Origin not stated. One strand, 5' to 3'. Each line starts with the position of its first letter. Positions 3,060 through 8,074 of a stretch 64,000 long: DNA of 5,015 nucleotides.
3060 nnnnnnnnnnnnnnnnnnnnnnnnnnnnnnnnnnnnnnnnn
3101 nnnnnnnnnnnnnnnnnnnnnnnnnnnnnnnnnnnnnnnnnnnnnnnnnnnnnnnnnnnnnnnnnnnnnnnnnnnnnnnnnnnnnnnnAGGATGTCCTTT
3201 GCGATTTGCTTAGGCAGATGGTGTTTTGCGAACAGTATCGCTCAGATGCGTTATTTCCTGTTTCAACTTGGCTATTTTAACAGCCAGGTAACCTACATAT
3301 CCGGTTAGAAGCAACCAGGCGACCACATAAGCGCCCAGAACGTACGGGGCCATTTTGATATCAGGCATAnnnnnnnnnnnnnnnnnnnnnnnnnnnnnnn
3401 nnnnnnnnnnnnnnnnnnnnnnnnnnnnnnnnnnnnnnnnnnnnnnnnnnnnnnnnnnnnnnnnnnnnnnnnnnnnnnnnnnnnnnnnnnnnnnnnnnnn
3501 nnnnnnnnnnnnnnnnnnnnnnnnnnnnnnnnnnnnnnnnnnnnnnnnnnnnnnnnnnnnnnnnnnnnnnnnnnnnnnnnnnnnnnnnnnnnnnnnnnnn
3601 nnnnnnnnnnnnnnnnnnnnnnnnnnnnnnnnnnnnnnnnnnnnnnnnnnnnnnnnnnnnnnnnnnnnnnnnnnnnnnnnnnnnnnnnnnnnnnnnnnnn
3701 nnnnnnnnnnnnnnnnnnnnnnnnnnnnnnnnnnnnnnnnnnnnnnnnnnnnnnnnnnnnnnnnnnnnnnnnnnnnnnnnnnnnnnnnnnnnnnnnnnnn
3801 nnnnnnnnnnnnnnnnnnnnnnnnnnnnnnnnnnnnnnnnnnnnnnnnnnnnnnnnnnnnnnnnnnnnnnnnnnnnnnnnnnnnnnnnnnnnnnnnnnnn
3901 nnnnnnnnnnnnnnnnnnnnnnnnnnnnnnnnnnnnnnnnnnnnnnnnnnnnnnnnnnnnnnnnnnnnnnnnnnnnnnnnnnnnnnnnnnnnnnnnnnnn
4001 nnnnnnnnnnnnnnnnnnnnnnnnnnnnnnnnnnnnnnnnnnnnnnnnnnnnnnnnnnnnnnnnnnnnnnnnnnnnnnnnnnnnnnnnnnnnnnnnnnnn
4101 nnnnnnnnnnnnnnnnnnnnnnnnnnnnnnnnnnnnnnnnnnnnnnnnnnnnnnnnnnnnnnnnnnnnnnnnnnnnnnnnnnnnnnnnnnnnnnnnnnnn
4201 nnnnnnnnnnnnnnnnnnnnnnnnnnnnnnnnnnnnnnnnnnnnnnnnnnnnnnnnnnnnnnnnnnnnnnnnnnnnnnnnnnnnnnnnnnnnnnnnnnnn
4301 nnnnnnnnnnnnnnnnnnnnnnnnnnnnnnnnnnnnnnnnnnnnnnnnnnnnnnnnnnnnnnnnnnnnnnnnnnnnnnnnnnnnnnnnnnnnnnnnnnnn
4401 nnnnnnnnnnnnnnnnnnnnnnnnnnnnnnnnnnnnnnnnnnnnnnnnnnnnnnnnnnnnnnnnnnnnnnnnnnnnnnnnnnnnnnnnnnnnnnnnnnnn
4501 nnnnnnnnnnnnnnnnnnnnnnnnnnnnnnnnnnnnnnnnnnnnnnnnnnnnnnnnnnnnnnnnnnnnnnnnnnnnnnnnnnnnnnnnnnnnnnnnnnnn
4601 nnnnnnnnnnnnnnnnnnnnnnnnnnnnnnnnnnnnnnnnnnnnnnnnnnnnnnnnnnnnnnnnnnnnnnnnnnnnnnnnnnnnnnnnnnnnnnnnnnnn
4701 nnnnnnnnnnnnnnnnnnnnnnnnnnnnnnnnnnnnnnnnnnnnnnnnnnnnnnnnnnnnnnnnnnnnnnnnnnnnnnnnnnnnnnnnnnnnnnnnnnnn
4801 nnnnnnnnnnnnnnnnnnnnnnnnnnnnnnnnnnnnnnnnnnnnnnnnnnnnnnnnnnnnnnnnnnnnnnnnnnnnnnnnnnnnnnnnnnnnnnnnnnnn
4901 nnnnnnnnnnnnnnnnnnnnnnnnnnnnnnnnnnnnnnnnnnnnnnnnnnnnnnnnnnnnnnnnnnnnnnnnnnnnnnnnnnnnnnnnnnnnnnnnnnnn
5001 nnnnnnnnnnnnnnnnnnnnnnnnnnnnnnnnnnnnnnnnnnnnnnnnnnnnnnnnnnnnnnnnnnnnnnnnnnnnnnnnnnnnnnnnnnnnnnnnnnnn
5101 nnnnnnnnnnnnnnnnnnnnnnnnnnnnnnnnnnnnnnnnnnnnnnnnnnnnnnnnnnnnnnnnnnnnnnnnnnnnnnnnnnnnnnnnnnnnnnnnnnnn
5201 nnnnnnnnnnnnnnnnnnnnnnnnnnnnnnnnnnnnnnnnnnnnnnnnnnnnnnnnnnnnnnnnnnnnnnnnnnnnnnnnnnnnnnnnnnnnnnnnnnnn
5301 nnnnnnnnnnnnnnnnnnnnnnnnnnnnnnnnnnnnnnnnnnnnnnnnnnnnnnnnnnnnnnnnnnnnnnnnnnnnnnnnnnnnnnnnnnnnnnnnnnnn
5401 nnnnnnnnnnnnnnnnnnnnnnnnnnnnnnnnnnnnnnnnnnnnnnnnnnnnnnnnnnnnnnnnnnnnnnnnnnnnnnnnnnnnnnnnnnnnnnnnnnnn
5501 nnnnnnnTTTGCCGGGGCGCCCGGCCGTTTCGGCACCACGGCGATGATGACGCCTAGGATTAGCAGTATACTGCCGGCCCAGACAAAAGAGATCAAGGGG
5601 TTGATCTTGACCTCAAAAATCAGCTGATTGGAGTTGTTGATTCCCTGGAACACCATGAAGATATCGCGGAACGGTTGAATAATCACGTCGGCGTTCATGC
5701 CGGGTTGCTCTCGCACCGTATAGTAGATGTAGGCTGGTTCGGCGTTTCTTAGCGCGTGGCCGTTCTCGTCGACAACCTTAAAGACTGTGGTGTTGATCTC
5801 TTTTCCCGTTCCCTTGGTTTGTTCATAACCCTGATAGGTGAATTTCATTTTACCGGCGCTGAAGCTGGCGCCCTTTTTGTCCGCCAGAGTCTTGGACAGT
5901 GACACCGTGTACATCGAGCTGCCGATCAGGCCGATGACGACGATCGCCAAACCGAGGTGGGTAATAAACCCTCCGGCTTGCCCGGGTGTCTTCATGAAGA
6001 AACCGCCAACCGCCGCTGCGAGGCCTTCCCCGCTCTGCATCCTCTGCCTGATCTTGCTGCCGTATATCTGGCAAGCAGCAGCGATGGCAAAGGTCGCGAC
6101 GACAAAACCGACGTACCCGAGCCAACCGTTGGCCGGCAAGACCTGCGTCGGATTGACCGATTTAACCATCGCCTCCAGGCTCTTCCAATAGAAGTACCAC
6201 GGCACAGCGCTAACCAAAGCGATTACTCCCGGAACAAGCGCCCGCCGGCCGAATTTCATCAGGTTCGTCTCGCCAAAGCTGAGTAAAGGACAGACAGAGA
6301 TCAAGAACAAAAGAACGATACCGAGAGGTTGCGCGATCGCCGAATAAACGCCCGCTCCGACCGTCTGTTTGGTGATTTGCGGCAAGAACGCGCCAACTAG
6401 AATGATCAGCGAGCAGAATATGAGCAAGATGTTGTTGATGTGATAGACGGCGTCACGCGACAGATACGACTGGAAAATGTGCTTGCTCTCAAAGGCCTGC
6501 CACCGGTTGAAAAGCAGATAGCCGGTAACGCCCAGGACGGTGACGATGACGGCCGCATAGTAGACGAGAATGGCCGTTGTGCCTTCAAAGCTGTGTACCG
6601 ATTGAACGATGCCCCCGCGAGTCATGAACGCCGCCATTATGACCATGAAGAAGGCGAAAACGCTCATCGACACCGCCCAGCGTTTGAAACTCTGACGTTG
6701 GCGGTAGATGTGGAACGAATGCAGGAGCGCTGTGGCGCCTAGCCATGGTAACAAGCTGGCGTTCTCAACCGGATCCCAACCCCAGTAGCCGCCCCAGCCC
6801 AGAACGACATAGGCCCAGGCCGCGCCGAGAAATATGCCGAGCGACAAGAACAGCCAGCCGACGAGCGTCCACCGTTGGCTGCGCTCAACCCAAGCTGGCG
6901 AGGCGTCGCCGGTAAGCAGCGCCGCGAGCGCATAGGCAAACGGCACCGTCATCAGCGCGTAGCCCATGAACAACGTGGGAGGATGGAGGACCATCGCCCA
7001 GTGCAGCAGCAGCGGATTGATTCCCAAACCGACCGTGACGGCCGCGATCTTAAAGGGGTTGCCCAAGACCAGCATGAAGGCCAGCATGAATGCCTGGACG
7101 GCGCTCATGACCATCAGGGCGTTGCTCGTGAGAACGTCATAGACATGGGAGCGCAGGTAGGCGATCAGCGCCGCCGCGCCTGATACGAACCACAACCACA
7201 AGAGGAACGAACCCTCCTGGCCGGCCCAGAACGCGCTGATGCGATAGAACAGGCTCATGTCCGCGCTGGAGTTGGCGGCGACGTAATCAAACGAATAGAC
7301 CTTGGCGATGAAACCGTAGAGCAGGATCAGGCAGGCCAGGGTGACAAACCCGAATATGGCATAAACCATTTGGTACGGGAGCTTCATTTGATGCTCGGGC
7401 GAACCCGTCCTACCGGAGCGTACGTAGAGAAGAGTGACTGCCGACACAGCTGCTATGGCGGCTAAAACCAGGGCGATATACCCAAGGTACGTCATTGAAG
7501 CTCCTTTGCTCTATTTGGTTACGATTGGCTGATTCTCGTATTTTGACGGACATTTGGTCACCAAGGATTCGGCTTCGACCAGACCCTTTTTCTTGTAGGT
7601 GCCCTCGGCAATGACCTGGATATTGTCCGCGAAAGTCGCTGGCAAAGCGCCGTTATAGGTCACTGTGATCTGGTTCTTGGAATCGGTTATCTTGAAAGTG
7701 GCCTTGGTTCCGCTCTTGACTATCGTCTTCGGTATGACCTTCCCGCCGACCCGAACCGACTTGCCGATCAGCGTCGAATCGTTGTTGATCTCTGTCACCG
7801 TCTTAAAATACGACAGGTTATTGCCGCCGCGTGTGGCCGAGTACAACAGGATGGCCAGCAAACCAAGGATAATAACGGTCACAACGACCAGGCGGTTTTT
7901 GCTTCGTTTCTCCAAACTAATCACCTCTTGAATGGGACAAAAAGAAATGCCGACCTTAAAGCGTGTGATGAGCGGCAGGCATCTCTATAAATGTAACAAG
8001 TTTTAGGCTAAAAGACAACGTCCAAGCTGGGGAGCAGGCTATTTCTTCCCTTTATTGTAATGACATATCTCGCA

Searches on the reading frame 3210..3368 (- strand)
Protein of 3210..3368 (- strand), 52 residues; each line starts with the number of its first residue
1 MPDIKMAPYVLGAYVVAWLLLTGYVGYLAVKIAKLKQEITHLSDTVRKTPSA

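Call 73: search_protein_families(library=pfam, proteins=[window:3210-3368:-], max_evalue=0.01)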
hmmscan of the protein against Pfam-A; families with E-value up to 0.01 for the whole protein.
window:3210-3368:- (52 aa): 1 family
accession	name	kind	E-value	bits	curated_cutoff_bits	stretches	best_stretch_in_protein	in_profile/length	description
PF04995.19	CcmD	-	0.0036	17.8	25.6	1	7-40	4-37/44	Heme exporter protein D (CcmD)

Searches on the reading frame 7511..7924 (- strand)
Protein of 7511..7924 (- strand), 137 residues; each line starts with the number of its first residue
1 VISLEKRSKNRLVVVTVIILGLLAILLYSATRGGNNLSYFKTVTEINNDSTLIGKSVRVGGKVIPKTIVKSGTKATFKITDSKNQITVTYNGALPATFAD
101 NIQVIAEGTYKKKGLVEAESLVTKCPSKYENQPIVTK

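Call 3: search_protein_families(library=pfam, proteins=[window:7511-7924:-], max_evalue=1)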
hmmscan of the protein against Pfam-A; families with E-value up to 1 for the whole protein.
window:7511-7924:- (137 aa): 2 families
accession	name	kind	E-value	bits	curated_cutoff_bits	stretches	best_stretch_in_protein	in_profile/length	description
PF03100.22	CcmE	-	2.9e-25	88.9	24.6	1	38-131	2-98/99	CcmE domain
PF14485.11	DUF4431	-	0.19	12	24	1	44-63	9-28/48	Domain of unknown function (DUF4431)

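Call 6: search_protein_families(library=ncbifam, proteins=[window:7511-7924:-], max_evalue=1)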
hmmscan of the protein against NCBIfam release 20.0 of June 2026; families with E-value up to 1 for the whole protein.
window:7511-7924:- (137 aa): 9 families
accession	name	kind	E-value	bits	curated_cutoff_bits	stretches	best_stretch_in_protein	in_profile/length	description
NF009727.0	PRK13254.1-1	equivalog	1.3e-25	89.8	126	1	5-132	2-130/144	cytochrome c maturation protein CcmE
NF009729.0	PRK13254.1-3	equivalog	2.2e-20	72.9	171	1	8-129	5-128/155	cytochrome c maturation protein CcmE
NF009731.0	PRK13254.1-5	equivalog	8e-20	71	152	1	7-130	3-127/155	cytochrome c maturation protein CcmE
NF009638.0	PRK13165.1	equivalog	2.6e-16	59.5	186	1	5-130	2-135/161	cytochrome c maturation protein CcmE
NF009635.0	PRK13150.1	equivalog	2e-13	50.5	264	1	5-130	2-135/159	cytochrome c maturation protein CcmE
NF009730.0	PRK13254.1-4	equivalog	4.2e-11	43.1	310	1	6-129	24-147/165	cytochrome c maturation protein CcmE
NF009637.0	PRK13159.1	equivalog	5.1e-11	42.8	247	1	9-122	6-121/156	cytochrome c maturation protein CcmE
NF009728.0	PRK13254.1-2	equivalog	5.1e-10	39.4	221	1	6-134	5-132/153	cytochrome c maturation protein CcmE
TIGR00752.1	slp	superfamily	0.0091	15.4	88.45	1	35-75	28-69/182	Slp family lipoprotein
